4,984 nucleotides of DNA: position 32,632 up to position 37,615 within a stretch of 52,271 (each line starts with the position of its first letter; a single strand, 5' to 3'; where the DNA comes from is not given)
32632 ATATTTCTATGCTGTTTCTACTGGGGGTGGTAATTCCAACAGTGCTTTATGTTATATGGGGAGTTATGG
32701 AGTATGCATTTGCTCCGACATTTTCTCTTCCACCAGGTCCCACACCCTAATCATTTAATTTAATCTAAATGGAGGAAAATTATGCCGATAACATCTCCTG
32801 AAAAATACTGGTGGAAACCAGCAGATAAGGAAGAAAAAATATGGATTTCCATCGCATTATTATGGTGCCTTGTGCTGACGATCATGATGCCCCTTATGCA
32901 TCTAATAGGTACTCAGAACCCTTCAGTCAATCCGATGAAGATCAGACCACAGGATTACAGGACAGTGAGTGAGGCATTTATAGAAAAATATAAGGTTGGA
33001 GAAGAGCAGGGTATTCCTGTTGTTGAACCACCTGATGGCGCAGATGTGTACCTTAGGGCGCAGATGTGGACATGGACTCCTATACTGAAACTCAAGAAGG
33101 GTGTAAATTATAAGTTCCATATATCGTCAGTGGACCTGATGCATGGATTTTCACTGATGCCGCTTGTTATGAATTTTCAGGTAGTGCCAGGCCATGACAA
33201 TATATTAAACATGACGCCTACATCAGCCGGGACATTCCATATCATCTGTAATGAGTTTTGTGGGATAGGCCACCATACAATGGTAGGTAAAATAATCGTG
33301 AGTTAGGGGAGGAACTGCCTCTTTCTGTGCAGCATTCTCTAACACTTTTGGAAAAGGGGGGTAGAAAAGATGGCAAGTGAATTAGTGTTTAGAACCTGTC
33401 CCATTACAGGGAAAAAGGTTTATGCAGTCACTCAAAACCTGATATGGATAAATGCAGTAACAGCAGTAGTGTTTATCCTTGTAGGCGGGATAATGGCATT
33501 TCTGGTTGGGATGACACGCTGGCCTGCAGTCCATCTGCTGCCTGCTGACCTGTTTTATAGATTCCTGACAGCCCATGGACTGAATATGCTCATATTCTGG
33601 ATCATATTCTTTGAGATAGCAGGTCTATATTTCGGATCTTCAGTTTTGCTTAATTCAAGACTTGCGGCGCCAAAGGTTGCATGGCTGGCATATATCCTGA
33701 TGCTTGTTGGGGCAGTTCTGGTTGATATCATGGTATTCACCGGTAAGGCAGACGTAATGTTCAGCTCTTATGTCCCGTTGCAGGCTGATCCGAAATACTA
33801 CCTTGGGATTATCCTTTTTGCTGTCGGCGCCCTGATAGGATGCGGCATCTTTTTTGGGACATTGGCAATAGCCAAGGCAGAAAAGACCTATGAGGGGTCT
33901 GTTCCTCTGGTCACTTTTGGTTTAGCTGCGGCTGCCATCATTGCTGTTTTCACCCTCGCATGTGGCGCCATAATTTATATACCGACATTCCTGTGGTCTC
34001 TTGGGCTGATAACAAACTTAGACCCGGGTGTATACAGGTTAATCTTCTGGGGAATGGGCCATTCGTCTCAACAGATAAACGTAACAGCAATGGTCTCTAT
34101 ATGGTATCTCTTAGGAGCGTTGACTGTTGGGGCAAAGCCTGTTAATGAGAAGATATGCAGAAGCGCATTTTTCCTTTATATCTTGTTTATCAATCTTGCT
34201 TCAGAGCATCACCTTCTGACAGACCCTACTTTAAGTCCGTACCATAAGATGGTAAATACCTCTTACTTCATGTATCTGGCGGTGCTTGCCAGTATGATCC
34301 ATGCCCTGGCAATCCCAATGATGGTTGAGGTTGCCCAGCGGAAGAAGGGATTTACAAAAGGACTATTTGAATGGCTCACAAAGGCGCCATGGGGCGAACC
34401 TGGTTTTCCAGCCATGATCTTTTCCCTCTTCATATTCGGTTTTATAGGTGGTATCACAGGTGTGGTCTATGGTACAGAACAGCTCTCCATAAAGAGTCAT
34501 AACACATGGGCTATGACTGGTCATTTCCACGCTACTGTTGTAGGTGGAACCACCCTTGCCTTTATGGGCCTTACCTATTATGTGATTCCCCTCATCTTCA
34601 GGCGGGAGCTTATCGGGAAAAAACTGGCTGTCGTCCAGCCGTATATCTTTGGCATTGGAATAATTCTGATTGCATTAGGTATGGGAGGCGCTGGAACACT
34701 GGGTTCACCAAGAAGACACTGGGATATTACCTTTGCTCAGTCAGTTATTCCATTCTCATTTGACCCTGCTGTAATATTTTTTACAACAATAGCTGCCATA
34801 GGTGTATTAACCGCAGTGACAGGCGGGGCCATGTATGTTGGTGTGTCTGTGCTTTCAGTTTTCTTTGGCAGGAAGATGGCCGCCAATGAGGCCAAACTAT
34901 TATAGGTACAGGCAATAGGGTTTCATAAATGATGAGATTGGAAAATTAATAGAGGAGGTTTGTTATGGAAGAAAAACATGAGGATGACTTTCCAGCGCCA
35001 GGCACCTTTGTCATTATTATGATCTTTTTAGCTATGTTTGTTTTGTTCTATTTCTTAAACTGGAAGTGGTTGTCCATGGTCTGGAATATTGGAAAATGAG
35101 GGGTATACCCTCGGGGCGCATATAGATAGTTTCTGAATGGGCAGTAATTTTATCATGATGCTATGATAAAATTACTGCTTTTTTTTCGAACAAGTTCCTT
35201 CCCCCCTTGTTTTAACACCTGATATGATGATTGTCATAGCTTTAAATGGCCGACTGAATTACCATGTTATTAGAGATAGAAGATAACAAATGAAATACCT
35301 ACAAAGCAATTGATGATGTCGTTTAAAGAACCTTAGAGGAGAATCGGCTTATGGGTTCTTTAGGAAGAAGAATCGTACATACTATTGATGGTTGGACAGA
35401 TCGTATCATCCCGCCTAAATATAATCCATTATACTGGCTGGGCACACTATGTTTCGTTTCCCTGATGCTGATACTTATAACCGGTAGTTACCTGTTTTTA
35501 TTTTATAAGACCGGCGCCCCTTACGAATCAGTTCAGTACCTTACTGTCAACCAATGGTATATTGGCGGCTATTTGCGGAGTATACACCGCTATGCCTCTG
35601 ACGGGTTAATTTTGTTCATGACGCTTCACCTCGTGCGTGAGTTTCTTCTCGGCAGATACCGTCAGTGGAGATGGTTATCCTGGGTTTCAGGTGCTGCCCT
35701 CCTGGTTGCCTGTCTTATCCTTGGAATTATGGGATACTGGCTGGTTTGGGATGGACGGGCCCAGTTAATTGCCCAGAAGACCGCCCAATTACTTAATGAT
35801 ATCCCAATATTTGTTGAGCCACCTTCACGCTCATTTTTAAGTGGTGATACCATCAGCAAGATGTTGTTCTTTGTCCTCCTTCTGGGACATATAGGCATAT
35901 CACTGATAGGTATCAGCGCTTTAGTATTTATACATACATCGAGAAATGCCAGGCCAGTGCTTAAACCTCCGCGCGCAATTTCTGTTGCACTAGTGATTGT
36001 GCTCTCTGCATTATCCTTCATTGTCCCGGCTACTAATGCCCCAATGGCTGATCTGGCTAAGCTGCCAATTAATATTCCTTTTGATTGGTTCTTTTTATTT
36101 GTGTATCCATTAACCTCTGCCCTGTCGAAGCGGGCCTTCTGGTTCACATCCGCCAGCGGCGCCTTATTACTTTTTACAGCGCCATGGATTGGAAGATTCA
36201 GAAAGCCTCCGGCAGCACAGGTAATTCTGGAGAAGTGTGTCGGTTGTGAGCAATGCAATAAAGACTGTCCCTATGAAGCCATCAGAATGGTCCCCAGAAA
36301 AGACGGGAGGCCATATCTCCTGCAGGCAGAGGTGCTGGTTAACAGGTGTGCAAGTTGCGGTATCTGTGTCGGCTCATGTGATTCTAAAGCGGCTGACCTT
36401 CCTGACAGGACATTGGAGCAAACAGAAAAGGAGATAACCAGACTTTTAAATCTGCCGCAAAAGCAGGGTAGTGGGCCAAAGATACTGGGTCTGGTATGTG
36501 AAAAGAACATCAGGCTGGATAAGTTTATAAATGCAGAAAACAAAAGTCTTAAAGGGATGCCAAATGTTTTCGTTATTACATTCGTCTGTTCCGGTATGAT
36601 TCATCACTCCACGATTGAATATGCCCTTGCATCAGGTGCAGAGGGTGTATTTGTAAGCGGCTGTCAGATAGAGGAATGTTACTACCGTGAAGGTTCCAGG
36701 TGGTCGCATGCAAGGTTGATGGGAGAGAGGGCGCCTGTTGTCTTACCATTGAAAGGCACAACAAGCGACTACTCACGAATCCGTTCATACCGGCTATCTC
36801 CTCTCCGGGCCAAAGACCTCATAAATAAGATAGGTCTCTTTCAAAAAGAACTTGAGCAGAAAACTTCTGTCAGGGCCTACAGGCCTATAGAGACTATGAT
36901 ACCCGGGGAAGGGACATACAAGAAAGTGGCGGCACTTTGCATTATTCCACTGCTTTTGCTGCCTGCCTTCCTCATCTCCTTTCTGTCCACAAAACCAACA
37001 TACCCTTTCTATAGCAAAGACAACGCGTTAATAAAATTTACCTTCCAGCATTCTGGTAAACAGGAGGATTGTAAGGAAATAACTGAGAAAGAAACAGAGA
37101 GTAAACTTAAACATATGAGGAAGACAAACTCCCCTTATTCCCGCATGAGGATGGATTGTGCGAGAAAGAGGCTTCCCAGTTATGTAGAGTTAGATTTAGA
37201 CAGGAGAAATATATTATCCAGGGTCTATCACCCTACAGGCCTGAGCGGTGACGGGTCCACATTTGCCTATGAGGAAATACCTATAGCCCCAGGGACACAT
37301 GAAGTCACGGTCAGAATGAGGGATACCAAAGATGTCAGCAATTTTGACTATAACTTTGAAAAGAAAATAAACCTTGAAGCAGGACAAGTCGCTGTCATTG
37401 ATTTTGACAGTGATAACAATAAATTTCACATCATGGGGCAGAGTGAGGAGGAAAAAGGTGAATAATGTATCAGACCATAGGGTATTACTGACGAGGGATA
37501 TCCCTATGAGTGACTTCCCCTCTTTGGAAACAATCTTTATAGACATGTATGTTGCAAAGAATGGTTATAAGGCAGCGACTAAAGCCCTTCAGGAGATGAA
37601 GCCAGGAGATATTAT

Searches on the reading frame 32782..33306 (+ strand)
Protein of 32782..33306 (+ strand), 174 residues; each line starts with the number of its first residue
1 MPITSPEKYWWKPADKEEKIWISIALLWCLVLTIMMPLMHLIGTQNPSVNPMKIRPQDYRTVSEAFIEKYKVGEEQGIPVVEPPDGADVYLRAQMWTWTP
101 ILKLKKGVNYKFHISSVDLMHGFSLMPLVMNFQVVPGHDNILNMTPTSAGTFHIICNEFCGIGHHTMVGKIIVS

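Call 4: search_protein_families(library=pfam, proteins=[window:32782-33306:+], max_evalue=0.01)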
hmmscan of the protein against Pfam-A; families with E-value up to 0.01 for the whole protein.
window:32782-33306:+ (174 aa): 1 family
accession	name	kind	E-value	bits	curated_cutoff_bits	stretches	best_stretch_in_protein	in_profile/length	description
PF00116.26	COX2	-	4.5e-07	30.3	22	1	109-167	55-113/120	Cytochrome C oxidase subunit II, periplasmic domain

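Call 29: search_protein_families(library=ncbifam, proteins=[window:32782-33303:+], max_evalue=0.001)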
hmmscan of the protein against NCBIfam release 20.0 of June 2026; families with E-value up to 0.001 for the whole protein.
window:32782-33303:+ (174 aa): 5 families
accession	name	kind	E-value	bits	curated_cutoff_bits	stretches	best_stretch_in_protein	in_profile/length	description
TIGR02866.1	CoxB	equivalog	3e-13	49.8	147.7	1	102-173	120-191/202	cytochrome c oxidase subunit II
NF050117.1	aa3_CtaC_Actin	exception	9.7e-12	44.6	250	1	97-171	156-230/244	aa3-type cytochrome oxidase subunit II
TIGR04246.1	nitrous_NosZ_Gp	equivalog_domain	4.9e-09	35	625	1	101-174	500-577/578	Sec-dependent nitrous-oxide reductase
NF052460.1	L-NosZ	equivalog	9.7e-05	21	700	1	118-173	421-478/480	clade III lactonase-type nitrous-oxide reductase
TIGR04244.1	nitrous_NosZ_RR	equivalog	0.00014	20.5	625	1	118-173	571-626/627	TAT-dependent nitrous-oxide reductase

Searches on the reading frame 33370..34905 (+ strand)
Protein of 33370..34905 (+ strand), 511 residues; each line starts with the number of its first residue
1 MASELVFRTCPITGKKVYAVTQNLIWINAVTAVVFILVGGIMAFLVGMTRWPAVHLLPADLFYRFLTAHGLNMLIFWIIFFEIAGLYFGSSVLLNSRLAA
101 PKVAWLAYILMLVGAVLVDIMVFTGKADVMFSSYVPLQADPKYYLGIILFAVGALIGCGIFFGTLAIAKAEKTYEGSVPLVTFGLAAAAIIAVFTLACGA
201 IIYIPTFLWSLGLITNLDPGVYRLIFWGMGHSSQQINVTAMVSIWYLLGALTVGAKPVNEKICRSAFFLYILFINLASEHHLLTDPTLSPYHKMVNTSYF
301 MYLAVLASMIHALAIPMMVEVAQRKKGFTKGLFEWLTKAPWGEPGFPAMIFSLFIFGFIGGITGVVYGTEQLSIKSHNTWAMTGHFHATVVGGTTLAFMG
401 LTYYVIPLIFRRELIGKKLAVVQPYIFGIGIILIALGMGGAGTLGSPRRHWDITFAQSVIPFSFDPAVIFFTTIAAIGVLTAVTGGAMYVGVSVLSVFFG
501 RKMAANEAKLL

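Call 4: search_protein_families(library=pfam, proteins=[window:33370-34905:+], max_evalue=0.01)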
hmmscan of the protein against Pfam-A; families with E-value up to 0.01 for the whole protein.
window:33370-34905:+ (511 aa): 1 family
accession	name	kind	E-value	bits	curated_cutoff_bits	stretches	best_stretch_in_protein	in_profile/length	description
PF00115.25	COX1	-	2.1e-59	202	34.8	1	27-459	5-420/436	Cytochrome C and Quinol oxidase polypeptide I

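Call 29: search_protein_families(library=ncbifam, proteins=[window:33370-34902:+], max_evalue=0.001)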
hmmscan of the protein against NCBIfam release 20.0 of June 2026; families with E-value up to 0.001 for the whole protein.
window:33370-34902:+ (511 aa): 4 families
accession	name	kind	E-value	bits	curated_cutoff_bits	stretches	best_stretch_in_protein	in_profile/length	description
TIGR02891.1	CtaD_CoxA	equivalog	5.3e-19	68.2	670.75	1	28-482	14-461/504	cytochrome c oxidase subunit I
TIGR02882.1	QoxB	equivalog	6.5e-07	28.2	1015.5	1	29-462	58-488/643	cytochrome aa3 quinol oxidase subunit I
NF050116.1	cyt_aa3_Actin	exception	9e-07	28.1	880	1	27-456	14-438/522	aa3-type cytochrome oxidase subunit I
NF011053.0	PRK14485.1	subfamily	0.00013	20.4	1080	1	370-498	331-455/716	putative bifunctional cbb3-type cytochrome c oxidase subunit I/II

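Call 54: find_homologous_proteins(query=window:33370-34902:+, max_evalue=1e-20)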
Query window:33370-34902:+ (511 aa): 8000 proteins with E <= 1e-20 among 8000 candidates; the best 120 are listed.
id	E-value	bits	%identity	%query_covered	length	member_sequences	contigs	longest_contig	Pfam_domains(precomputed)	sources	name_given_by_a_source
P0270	0.0e+0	1048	92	100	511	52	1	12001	PF00115.26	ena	-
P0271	4.8e-294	994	86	100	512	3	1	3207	PF00115.26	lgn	-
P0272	5.2e-290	981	86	100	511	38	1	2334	PF00115.26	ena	-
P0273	5.7e-290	981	86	100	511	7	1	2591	PF00115.26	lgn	-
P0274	5.4e-289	977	85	100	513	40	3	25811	PF00115.26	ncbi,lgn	-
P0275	4.0e-287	971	85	100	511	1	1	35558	PF00115.26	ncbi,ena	ncbi:MAG: cbb3-type cytochrome c oxidase subunit I [Nitrospinota bacterium]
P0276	1.0e-286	970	85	100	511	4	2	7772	PF00115.26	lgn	-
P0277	1.3e-286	970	86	100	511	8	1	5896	PF00115.26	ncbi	-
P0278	1.6e-285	966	85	100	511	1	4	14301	PF00115.26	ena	-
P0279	5.4e-284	961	83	100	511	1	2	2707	PF00115.26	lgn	-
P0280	2.4e-283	959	84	100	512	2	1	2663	PF00115.26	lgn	-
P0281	1.9e-274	929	85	96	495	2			PF00115.26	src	-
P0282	1.1e-272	924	80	100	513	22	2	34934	PF00115.26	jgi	jgi:cytochrome c oxidase subunit 1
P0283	2.2e-252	857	76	97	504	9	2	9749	PF00115.26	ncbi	-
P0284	6.9e-241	819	72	97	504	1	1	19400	PF00115.26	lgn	-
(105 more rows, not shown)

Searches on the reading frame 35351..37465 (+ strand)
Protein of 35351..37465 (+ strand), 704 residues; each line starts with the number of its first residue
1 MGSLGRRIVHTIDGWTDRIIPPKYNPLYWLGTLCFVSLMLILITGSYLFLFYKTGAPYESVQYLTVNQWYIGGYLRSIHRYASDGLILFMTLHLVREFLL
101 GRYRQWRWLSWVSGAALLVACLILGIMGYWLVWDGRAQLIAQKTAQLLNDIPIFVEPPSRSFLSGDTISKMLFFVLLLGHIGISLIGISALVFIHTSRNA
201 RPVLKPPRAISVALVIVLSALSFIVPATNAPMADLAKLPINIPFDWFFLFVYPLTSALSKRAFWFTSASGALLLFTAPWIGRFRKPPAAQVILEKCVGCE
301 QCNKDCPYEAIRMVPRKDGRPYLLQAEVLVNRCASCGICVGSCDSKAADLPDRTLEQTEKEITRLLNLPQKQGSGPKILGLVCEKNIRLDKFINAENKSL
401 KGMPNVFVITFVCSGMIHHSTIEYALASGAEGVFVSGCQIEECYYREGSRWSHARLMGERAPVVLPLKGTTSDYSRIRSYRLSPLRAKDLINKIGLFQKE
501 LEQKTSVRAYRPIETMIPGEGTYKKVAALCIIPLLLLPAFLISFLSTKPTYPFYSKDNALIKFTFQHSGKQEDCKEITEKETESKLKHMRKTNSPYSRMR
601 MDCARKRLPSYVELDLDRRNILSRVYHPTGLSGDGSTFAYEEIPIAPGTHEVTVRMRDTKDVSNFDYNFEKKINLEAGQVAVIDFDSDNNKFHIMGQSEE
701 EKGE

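Call 27: search_protein_families(library=pfam, proteins=[window:35351-37465:+], max_evalue=0.01)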
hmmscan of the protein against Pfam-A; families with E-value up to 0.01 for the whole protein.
window:35351-37465:+ (704 aa): 12 families
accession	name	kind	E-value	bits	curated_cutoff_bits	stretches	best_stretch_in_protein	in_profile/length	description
PF13631.11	Cytochrom_B_N_2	-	4.6e-14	53.1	27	1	86-196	3-113/169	Cytochrome b(N-terminal)/b6/petB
PF00033.24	Cytochrome_B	-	5.7e-14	52.8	27.2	1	17-172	3-159/189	Cytochrome b/b6/petB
PF02662.21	FlpD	-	3e-13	50.3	22.3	1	378-501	1-119/123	Methyl-viologen-reducing hydrogenase, delta subunit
PF12838.12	Fer4_7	-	1.2e-06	29.3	27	1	295-347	1-52/52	4Fe-4S dicluster domain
PF13187.11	Fer4_9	-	1.2e-06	28.9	27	1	295-347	1-51/52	4Fe-4S dicluster domain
PF14697.11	Fer4_21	-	1.5e-05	25.5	35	1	289-313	34-59/59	4Fe-4S dicluster domain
PF00037.32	Fer4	-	2.4e-05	24.4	21.1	1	290-312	2-24/24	4Fe-4S binding domain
PF13237.11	Fer4_10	-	5.3e-05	23.5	25.5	1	293-343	6-52/53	4Fe-4S dicluster domain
PF13534.11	Fer4_17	-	0.00011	23.1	22.2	0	292-309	42-59/61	4Fe-4S dicluster domain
PF12837.12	Fer4_6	-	0.00026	21.2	25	1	291-311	4-24/24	4Fe-4S binding domain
PF25160.1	LdpA_Fe-S-bd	-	0.00054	20.1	27.6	1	289-315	21-47/49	LdpA Fe-S cluster-binding domain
PF13484.11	Fer4_16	-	0.003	18.7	30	0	295-314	1-20/66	4Fe-4S double cluster binding domain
